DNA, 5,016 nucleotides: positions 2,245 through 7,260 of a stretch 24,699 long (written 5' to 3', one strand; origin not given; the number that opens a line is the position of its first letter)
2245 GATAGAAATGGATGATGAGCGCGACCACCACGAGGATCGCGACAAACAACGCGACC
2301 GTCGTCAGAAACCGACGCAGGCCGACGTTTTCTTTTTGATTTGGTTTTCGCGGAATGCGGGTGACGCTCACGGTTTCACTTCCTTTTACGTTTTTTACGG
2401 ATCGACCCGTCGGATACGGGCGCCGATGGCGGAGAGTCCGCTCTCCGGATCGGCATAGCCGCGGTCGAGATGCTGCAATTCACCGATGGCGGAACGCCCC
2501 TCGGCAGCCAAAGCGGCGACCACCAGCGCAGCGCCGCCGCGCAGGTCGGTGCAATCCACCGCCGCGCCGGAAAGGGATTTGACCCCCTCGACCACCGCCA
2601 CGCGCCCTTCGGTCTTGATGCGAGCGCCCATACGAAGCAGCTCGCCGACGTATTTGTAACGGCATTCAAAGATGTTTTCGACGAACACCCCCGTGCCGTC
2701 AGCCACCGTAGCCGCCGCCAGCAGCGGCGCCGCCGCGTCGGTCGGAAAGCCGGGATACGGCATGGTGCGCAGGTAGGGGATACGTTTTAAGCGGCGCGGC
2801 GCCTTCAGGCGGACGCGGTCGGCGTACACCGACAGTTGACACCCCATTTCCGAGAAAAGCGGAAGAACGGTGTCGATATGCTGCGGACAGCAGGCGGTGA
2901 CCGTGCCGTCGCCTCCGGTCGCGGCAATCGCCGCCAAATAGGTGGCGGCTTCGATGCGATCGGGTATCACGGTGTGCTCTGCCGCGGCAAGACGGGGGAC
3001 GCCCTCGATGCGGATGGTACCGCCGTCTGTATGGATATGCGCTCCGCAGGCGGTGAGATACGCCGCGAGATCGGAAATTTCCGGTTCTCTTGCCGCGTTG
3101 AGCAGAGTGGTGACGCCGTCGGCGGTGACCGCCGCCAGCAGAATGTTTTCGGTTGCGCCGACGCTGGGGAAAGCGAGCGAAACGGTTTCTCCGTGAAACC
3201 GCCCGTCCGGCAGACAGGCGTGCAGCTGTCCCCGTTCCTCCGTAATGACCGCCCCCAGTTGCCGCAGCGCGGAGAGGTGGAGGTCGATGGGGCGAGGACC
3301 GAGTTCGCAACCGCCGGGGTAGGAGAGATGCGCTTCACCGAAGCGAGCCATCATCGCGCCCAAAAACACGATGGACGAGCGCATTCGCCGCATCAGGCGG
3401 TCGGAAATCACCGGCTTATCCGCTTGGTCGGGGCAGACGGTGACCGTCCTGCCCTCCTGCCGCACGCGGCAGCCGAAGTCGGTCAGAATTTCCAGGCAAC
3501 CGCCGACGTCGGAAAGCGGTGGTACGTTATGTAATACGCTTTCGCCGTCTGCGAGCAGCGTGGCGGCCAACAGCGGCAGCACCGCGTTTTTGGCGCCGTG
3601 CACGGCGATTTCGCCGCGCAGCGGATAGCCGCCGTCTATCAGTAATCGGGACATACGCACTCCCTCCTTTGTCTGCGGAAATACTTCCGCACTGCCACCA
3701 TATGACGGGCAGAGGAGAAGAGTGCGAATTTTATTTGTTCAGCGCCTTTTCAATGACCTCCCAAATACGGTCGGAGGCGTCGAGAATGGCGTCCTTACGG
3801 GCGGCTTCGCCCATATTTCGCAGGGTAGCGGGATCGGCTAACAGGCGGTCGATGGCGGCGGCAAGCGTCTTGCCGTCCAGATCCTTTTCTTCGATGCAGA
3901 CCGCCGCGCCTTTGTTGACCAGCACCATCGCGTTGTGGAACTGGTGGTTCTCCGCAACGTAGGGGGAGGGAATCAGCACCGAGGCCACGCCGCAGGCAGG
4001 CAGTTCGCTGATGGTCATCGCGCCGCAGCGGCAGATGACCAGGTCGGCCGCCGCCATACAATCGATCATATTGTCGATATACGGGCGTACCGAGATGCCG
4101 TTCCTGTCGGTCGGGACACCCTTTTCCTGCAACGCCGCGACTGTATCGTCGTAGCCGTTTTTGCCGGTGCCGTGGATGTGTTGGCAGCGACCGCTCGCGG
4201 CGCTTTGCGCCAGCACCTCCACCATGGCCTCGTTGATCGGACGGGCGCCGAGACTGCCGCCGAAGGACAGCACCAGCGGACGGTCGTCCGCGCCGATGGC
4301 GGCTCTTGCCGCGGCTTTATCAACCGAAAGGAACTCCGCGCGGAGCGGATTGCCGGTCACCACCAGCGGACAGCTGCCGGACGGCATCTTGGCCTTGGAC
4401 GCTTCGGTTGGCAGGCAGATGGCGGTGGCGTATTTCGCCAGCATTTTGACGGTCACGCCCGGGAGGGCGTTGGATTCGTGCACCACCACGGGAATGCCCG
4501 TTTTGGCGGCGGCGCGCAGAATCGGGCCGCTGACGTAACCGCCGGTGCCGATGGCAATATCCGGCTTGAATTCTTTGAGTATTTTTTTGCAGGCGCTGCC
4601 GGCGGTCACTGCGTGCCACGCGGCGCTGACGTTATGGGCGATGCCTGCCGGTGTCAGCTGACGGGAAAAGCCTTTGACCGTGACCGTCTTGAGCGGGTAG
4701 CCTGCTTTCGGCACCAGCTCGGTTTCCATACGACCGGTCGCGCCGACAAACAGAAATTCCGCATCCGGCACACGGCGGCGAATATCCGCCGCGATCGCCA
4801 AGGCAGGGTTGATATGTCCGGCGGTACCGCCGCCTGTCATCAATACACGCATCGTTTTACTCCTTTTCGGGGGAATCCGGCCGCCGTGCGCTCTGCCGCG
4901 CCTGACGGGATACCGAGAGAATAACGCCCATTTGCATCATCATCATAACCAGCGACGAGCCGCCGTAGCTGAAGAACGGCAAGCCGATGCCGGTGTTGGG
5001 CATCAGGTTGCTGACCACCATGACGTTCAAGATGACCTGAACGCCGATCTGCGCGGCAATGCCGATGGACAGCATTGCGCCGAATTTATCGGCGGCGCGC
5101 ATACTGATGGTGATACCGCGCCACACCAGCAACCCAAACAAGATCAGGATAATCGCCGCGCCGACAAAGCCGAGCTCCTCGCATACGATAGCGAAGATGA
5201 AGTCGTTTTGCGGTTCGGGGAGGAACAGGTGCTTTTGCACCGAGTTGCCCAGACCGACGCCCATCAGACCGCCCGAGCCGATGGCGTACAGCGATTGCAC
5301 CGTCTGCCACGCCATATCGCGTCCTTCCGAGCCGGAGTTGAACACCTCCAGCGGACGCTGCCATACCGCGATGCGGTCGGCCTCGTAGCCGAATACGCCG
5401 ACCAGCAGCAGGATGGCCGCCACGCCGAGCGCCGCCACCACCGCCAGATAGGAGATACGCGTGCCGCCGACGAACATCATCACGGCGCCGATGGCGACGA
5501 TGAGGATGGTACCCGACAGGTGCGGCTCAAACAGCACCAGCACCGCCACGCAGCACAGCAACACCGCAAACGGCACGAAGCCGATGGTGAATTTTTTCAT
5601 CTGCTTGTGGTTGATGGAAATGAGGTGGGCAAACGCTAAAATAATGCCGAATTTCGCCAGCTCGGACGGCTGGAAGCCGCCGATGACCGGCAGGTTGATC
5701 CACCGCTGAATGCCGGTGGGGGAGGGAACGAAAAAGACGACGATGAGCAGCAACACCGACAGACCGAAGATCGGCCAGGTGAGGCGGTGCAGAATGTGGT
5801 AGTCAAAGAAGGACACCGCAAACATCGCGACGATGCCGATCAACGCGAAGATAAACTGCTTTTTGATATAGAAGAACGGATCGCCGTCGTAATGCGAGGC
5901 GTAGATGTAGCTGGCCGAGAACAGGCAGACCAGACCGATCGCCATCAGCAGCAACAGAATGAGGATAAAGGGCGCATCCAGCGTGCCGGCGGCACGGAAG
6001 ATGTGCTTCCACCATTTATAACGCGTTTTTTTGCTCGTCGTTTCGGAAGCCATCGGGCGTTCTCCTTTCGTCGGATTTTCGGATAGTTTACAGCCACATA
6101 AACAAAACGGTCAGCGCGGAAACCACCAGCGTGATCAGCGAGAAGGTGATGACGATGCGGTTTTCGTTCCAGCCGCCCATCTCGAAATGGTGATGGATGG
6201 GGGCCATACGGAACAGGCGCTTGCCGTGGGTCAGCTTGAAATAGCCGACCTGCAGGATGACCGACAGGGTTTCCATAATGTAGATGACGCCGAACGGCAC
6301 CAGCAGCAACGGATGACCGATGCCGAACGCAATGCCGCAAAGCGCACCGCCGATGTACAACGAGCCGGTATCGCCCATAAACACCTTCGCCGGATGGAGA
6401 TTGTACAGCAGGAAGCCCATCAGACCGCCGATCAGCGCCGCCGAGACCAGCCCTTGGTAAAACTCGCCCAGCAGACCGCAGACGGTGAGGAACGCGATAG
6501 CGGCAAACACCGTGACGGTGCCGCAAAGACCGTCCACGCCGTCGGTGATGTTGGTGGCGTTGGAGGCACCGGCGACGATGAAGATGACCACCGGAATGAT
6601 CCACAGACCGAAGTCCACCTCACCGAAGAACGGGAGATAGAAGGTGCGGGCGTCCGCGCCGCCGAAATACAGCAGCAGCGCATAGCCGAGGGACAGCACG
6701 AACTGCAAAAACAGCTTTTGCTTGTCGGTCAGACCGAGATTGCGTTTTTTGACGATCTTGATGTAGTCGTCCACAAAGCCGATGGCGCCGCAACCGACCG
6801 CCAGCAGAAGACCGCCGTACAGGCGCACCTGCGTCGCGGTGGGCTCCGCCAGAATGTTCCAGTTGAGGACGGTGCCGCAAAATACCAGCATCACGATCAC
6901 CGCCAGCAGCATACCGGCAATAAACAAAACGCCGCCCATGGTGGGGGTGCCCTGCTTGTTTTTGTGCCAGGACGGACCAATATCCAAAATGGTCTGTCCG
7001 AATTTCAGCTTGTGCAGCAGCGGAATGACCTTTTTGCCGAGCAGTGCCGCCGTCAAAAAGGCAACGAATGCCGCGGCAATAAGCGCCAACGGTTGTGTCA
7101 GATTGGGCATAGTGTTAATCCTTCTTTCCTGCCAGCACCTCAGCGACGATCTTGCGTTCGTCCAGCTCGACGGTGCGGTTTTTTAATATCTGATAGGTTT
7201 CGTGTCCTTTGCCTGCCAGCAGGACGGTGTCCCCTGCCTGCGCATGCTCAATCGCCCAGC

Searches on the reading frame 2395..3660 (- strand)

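Call 7: search_protein_families(library=pfam, proteins=[window:2395-3660:-])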
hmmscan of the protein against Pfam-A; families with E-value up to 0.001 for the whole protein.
window:2395-3660:- (421 aa): 1 family
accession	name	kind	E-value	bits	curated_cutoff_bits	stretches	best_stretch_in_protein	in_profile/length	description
PF00275.25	EPSP_synthase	-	6.5e-79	266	22.8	1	9-404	2-412/417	EPSP synthase (3-phosphoshikimate 1-carboxyvinyltransferase)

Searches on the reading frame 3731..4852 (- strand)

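Call 7: search_protein_families(library=pfam, proteins=[window:3731-4852:-])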
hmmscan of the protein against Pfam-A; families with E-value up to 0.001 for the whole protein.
window:3731-4852:- (373 aa): 5 families
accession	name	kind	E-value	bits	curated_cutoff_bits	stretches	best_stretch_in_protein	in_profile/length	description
PF04101.22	Glyco_tran_28_C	-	1.4e-36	126.5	22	1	194-362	2-165/166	Glycosyltransferase family 28 C-terminal domain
PF03033.26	Glyco_transf_28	-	1.3e-33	116.4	26.2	1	3-145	1-137/139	Glycosyltransferase family 28 N-terminal domain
PF06722.18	EryCIII-like_C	-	5.4e-05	23.6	31.7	0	262-355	41-129/145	Erythromycin biosynthesis protein CIII-like, C-terminal domain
PF13692.12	Glyco_trans_1_4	-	0.00013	22.7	27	0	225-340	37-142/142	Glycosyl transferases group 1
PF13579.12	Glyco_trans_4_4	-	0.00084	20.2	29.7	0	80-130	55-105/158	Glycosyl transferase 4-like domain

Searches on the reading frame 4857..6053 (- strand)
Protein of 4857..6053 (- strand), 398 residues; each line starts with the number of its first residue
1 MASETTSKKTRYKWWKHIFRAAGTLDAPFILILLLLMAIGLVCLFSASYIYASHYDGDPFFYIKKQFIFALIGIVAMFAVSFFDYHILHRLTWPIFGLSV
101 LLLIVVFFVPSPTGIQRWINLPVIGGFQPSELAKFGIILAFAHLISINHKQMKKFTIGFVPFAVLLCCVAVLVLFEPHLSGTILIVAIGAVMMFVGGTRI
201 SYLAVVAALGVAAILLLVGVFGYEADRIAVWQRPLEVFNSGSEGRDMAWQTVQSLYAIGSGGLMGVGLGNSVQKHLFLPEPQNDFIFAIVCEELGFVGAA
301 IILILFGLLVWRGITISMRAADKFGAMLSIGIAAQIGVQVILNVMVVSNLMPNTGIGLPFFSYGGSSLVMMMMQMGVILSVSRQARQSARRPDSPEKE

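Call 7: search_protein_families(library=pfam, proteins=[window:4857-6053:-])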
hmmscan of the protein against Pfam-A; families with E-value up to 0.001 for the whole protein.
window:4857-6053:- (398 aa): 1 family
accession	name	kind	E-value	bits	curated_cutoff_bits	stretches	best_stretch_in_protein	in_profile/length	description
PF01098.24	FTSW_RODA_SPOVE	-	2.4e-91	306.9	26.4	1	29-386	4-355/356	Cell cycle protein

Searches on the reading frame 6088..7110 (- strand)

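Call 7: search_protein_families(library=pfam, proteins=[window:6088-7110:-])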
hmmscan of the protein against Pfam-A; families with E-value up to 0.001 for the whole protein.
window:6088-7110:- (340 aa): 2 families
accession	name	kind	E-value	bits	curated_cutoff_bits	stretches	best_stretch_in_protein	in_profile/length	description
PF00953.26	Glycos_transf_4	-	1e-33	117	27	1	100-261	4-156/160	Glycosyl transferase family 4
PF10555.14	MraY_sig1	-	4.3e-06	26.4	20.1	1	52-64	1-13/13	Phospho-N-acetylmuramoyl-pentapeptide-transferase signature 1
